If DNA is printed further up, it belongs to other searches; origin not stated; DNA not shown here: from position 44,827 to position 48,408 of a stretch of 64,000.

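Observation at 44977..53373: Giant membrane protein fusing an unassigned ~850-aa polytopic module to a GH94-like phosphorylase domain, divergently paired with glgM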

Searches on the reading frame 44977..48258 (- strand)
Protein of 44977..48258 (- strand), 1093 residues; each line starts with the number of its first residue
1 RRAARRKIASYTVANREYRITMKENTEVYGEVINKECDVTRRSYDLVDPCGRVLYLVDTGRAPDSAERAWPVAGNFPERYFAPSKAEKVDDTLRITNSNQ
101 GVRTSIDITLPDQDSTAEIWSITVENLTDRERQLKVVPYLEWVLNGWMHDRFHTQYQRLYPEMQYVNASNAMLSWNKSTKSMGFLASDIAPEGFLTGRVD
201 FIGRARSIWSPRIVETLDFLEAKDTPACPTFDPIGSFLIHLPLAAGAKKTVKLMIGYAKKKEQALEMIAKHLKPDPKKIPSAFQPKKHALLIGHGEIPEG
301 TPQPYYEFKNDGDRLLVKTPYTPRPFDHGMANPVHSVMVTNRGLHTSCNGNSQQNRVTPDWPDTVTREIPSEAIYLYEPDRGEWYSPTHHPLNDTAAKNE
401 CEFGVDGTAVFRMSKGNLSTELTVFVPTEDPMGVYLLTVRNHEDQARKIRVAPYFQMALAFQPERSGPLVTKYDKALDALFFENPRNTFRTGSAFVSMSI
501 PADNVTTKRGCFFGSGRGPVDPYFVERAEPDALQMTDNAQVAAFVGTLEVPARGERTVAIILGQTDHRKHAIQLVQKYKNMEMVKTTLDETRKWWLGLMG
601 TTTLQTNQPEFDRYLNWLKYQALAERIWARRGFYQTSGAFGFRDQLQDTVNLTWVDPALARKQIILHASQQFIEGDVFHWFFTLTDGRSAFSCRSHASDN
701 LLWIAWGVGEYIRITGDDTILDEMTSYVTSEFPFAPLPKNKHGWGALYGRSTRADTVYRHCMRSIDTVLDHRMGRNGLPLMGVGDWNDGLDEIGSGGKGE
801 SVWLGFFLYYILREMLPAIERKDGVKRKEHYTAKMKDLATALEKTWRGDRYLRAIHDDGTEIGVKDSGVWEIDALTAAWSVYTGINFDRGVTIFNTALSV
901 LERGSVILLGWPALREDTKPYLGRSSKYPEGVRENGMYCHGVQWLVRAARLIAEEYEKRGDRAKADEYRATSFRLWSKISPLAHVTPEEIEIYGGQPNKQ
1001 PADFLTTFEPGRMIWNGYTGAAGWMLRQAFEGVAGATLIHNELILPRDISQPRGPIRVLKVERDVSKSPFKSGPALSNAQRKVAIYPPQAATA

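Call 42: search_solved_structures(query=window:44977-48258:-, max_evalue=0.001, show_alignments=1)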
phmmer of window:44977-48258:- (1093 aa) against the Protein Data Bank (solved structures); distinct sequences matched with E-value up to 0.001: 16.
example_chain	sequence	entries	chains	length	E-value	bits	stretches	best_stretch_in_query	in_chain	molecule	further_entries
8rf9_A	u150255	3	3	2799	1.9e-105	356.7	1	321-1045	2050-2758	Cyclic beta 1-2 glucan synthetase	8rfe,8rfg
8rf0_A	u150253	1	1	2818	1.9e-105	356.7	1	321-1045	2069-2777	Cyclic beta-(1,2)-glucan synthase NdvB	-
3qde_A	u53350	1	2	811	4.4e-34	120.4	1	314-1026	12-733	Cellobiose phosphorylase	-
8ho7_A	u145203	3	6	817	4.9e-34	120.2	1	314-1026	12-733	Cellobiose phosphorylase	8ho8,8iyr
8ho9_A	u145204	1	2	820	2.7e-32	114.4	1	313-1026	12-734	Cellobiose phosphorylase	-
8hob_A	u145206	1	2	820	5.8e-32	113.4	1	313-1026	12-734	Cellobiose phosphorylase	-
3s4c_A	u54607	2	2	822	9.1e-32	112.7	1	567-1016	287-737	Lactose Phosphorylase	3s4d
3rrs_A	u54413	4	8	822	1e-31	112.5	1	568-1016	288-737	Cellobiose phosphorylase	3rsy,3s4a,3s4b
2cqs_A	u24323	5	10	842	3.3e-30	107.6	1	535-953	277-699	Cellobiose Phosphorylase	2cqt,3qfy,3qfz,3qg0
3act_A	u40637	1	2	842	3e-29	104.4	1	535-953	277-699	Cellobiose Phosphorylase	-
3acs_A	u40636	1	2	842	3.7e-29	104.1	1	537-953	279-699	Cellobiose Phosphorylase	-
3afj_A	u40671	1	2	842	3.8e-29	104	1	536-953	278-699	Cellobiose Phosphorylase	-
4zle_A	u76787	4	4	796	3.1e-24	87.8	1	370-949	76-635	Putative b-glycan phosphorylase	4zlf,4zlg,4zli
8bou_A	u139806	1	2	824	2.1e-22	81.7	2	556-948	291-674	N,N'-diacetylchitobiose phosphorylase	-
1v7v_A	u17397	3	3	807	6e-18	67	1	305-675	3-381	chitobiose phosphorylase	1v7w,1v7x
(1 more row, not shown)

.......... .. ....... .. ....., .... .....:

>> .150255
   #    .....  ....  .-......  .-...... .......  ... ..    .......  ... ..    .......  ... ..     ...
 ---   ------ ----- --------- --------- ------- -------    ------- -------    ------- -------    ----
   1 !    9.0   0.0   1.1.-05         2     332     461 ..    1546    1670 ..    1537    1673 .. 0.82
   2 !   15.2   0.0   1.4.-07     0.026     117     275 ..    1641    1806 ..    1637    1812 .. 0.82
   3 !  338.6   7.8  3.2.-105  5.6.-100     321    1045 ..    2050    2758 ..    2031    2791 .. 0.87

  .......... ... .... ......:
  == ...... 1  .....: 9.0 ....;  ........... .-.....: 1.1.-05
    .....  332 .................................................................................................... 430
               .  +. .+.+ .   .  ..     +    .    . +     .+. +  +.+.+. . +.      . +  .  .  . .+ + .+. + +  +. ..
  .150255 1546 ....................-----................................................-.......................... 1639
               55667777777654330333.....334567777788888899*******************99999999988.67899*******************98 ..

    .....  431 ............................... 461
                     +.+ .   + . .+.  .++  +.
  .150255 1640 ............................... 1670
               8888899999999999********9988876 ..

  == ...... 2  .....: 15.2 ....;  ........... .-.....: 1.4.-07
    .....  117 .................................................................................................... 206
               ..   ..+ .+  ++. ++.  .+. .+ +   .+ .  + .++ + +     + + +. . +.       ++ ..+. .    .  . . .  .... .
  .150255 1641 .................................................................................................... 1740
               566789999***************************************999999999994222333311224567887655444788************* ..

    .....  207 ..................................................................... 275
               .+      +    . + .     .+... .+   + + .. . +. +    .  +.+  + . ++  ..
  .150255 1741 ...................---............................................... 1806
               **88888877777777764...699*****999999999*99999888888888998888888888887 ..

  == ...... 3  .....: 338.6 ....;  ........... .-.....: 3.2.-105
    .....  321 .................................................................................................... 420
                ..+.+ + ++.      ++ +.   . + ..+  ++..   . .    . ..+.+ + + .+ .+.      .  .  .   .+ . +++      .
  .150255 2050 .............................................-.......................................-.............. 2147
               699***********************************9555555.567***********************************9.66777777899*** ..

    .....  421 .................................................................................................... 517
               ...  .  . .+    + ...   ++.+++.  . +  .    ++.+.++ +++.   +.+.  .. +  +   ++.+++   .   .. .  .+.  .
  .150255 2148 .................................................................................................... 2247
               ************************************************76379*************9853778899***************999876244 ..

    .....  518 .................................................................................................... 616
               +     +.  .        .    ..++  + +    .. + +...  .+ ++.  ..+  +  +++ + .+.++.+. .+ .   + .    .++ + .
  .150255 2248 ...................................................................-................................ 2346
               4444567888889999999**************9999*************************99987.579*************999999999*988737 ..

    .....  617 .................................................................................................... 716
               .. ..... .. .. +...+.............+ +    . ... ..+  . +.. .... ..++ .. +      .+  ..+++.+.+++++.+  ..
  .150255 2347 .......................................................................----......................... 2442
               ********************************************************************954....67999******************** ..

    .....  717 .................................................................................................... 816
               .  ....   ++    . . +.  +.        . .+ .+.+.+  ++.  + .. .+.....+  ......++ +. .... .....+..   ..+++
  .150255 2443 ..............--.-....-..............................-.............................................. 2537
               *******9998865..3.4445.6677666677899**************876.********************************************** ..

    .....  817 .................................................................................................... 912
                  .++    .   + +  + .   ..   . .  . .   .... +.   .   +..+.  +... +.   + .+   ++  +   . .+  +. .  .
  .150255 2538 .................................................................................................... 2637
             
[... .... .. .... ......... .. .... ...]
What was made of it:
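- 47491..48222 (-): First GH94 supersandwich domain (aa 1208-1451), equivalent to Cgs GP1. Weak alignment to Cgs 1546-1806 (call 42).
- Closest known: Cyclic beta-1,2-glucan synthase Cgs/NdvB/ChvB. Same: The catalytic Asp is in an identical GDWNDG context, and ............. is identical (call 42).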
